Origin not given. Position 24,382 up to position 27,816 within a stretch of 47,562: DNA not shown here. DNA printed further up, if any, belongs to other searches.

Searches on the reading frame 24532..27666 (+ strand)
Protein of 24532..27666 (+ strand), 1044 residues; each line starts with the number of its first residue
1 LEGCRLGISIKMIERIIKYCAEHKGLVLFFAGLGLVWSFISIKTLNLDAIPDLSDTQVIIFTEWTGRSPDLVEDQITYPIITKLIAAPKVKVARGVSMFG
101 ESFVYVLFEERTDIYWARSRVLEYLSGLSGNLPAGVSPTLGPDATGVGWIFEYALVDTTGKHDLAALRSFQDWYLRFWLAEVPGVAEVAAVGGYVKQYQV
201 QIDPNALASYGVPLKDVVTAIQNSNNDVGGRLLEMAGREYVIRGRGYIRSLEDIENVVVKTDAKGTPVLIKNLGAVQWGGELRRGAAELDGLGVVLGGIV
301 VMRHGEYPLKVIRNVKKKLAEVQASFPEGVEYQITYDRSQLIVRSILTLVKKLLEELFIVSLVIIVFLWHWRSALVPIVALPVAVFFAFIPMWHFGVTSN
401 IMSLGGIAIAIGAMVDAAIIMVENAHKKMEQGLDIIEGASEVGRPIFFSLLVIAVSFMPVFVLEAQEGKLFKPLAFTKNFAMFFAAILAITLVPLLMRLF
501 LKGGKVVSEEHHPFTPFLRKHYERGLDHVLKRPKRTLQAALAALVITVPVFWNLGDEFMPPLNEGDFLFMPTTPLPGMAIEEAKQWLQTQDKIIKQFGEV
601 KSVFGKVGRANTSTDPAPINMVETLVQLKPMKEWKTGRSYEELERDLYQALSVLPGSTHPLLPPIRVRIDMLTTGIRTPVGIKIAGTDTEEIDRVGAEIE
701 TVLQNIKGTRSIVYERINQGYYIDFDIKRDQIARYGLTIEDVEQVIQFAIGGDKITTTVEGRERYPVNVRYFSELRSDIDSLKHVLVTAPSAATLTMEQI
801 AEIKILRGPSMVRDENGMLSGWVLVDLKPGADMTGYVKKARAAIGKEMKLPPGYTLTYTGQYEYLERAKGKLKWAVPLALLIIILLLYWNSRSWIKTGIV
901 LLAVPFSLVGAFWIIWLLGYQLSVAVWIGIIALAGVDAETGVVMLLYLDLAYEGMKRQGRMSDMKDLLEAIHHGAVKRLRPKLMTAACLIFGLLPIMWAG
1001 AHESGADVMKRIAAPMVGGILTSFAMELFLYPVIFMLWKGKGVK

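Call 72: search_protein_families(library=pfam, proteins=[window:24532-27666:+], max_evalue=0.00001)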
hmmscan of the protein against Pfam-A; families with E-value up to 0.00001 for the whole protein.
window:24532-27666:+ (1044 aa): 2 families
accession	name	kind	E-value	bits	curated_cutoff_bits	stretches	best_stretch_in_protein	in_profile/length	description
PF00873.25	ACR_tran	-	1.8e-217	724.9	28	1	26-1037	11-1019/1021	AcrB/AcrD/AcrF family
PF03176.21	MMPL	-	6.7e-08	32.3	20.5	1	356-503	149-305/333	MMPL family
